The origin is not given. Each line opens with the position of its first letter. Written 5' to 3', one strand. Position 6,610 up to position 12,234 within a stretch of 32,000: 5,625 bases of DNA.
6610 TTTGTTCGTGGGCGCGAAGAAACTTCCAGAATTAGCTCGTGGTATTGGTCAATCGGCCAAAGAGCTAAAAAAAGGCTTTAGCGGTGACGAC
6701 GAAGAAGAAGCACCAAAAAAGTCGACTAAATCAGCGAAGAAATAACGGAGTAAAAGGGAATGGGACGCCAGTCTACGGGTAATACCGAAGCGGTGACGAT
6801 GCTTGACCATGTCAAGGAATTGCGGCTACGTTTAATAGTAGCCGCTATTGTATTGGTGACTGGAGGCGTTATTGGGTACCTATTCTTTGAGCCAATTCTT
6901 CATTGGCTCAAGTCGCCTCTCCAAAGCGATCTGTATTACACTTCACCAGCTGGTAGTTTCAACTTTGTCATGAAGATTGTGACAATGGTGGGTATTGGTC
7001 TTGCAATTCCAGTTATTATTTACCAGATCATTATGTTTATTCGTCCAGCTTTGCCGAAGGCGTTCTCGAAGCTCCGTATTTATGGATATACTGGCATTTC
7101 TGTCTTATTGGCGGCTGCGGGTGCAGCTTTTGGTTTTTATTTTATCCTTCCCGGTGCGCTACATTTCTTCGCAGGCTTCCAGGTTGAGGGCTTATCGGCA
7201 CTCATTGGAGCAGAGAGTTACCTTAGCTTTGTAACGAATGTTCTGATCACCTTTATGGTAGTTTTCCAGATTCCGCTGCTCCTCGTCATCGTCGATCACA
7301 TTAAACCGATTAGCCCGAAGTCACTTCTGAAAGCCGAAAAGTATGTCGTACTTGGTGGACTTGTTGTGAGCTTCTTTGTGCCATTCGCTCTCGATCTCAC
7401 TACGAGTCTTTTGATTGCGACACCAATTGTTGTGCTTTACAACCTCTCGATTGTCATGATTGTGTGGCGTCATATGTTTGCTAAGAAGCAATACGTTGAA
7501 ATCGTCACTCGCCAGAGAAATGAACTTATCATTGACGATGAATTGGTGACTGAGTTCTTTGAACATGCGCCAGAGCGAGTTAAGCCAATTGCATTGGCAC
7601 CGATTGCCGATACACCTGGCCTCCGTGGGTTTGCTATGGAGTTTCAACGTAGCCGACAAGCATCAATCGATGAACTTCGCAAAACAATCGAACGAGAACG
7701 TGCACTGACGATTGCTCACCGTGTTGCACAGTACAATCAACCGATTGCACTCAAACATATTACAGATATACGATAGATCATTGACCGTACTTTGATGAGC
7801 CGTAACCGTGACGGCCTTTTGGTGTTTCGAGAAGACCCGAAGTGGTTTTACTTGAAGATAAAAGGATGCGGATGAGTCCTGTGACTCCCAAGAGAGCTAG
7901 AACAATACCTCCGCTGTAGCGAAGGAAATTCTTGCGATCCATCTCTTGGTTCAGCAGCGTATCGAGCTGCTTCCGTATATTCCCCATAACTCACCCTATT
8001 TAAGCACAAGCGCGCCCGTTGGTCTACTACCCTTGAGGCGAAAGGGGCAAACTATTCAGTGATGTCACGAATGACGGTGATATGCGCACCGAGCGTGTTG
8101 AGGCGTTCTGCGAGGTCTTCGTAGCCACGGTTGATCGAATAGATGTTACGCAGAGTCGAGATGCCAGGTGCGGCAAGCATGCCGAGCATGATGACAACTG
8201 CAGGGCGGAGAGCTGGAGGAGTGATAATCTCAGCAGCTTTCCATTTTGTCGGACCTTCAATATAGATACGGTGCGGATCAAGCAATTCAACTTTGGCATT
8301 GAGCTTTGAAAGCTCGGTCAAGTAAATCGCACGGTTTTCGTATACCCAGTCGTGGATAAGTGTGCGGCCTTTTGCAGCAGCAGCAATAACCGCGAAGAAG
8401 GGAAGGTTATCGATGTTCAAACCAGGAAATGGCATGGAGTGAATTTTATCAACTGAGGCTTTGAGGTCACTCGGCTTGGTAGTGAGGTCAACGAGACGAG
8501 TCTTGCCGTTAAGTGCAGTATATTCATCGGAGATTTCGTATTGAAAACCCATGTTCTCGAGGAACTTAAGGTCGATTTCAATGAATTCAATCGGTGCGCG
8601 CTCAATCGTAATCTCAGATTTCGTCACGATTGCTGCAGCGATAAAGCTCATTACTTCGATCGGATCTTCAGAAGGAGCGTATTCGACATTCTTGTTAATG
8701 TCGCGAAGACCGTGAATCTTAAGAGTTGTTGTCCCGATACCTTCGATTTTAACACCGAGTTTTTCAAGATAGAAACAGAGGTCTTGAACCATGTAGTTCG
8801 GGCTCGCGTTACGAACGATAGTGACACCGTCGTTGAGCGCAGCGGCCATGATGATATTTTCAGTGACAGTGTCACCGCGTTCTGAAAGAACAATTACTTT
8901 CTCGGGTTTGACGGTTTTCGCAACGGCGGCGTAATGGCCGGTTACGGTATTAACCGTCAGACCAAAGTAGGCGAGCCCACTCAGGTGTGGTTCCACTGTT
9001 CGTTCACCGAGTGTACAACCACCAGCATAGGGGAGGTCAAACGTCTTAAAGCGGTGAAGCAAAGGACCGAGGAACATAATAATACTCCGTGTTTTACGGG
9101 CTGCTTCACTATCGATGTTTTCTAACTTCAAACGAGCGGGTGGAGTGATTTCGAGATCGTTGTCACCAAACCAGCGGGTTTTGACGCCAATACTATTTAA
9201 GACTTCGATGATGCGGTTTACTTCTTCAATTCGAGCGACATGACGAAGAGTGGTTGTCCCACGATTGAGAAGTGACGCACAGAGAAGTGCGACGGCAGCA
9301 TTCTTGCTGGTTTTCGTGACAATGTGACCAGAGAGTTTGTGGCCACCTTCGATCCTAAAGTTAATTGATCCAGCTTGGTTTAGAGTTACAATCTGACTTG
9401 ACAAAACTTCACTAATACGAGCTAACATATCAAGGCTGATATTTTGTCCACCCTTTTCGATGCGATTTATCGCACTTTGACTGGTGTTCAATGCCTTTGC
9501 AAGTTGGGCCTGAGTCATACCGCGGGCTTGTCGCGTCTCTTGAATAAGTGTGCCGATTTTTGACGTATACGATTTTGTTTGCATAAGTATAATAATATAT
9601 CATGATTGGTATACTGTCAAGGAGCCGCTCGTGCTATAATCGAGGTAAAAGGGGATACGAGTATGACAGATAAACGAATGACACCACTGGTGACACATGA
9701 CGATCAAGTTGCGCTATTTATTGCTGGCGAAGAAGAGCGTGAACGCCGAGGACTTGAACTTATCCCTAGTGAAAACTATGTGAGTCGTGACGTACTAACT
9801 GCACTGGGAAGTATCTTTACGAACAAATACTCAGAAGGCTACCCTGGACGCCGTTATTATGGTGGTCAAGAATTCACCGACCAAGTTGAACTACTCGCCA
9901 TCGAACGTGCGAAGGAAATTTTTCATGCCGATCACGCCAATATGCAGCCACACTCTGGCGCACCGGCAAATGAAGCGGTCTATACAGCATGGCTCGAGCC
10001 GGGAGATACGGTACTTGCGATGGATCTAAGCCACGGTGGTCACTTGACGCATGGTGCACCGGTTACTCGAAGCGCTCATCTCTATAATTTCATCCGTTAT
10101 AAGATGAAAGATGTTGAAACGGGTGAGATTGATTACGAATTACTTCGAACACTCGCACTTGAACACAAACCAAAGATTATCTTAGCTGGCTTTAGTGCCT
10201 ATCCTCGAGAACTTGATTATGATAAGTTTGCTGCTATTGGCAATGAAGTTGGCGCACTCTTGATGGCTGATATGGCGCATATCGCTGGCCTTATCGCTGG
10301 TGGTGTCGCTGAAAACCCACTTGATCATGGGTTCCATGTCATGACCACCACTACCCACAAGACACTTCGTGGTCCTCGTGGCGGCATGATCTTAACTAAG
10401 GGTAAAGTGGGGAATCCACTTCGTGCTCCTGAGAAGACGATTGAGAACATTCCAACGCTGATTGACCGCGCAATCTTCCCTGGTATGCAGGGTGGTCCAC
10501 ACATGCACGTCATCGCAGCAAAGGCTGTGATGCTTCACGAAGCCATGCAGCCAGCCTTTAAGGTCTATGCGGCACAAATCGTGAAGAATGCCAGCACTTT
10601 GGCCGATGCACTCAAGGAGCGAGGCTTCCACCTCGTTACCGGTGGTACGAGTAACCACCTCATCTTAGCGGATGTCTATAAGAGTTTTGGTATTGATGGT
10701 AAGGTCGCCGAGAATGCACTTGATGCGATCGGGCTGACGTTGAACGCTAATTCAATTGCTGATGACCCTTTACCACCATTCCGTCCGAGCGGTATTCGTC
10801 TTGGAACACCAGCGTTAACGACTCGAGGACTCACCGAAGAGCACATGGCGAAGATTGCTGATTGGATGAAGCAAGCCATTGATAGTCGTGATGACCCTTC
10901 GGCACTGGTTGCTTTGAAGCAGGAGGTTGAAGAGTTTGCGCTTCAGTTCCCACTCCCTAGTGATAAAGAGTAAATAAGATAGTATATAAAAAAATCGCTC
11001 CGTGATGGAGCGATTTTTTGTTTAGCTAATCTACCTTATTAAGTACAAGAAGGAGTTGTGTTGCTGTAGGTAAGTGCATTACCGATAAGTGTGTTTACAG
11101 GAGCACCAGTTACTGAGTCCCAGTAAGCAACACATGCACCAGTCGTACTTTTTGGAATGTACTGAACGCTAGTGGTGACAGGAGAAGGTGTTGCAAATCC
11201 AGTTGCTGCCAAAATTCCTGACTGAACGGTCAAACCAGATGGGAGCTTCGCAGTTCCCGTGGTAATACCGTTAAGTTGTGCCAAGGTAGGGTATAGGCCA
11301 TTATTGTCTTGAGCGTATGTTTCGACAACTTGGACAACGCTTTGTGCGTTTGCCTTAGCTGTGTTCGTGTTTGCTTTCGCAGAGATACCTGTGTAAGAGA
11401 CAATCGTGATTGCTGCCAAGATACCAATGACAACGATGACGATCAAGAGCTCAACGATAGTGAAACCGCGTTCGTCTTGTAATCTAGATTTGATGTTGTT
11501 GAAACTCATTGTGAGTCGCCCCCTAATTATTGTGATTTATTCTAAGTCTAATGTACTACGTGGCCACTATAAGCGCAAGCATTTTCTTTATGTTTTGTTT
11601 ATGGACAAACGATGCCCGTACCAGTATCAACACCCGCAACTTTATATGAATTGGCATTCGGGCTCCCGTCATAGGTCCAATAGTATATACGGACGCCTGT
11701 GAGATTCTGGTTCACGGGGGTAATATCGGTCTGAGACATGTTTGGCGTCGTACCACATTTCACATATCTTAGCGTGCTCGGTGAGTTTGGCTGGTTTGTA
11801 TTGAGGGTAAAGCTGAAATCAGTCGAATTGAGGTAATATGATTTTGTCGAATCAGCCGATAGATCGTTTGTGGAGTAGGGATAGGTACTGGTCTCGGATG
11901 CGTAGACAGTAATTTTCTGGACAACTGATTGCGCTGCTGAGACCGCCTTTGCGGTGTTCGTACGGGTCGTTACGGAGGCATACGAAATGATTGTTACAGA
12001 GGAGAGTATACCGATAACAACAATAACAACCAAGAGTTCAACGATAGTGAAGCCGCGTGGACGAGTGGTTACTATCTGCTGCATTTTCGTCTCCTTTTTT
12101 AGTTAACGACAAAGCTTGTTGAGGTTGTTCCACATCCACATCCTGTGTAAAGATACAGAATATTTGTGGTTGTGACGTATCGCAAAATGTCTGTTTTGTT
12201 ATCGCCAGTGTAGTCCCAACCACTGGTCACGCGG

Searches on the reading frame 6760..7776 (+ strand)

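Call 92: search_protein_families(library=pfam, proteins=[window:6760-7776:+], max_evalue=0.00001)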
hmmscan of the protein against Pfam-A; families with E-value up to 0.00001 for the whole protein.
window:6760-7776:+ (338 aa): 1 family
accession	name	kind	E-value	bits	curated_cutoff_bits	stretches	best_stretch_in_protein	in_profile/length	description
PF00902.23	TatC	-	3.1e-43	148.4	25.1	1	16-222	1-208/208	Sec-independent protein translocase protein (TatC)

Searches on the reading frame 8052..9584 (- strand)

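Call 92: search_protein_families(library=pfam, proteins=[window:8052-9584:-], max_evalue=0.00001)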
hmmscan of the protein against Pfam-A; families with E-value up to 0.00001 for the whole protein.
window:8052-9584:- (510 aa): 5 families
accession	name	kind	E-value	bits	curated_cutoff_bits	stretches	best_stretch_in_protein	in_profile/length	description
PF00275.25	EPSP_synthase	-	5.6e-44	150.9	22.8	1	79-495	2-417/417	EPSP synthase (3-phosphoshikimate 1-carboxyvinyltransferase)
PF01381.28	HTH_3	-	1.7e-14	54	23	1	14-61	1-48/55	Helix-turn-helix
PF13560.12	HTH_31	-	3.5e-10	40.5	27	1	11-61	3-54/64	Helix-turn-helix domain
PF13744.12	HTH_37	-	5.6e-06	26.5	27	0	8-54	17-64/80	Helix-turn-helix domain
PF13443.12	HTH_26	-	6.1e-06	26.8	22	0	16-65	4-54/63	Cro/C1-type HTH DNA-binding domain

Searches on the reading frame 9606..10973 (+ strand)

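Call 92: search_protein_families(library=pfam, proteins=[window:9606-10973:+], max_evalue=0.00001)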
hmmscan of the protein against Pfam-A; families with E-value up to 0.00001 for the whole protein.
window:9606-10973:+ (455 aa): 1 family
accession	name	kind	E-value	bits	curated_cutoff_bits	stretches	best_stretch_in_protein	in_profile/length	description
PF00464.25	SHMT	-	1e-152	508.8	27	1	29-421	2-399/399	Serine hydroxymethyltransferase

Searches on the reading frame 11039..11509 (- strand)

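Call 92: search_protein_families(library=pfam, proteins=[window:11039-11509:-], max_evalue=0.00001)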
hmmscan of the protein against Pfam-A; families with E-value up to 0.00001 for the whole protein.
window:11039-11509:- (156 aa): 1 family
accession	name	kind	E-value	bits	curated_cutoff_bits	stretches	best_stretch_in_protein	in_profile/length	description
PF07963.17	N_methyl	-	2.4e-07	30.5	21.2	1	13-35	4-26/27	Prokaryotic N-terminal methylation motif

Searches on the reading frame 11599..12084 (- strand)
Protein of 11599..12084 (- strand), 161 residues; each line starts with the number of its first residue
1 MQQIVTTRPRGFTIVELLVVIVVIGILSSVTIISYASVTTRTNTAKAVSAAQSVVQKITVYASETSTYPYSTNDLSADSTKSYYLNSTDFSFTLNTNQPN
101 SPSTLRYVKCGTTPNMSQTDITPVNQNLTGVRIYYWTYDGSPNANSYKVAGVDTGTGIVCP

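Call 92: search_protein_families(library=pfam, proteins=[window:11599-12084:-], max_evalue=0.00001)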
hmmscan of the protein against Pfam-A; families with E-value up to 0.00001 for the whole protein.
window:11599-12084:- (161 aa): 1 family
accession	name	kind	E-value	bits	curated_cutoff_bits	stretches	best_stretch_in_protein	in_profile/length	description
PF07963.17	N_methyl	-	1.3e-06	28.1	21.2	1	10-30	5-25/27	Prokaryotic N-terminal methylation motif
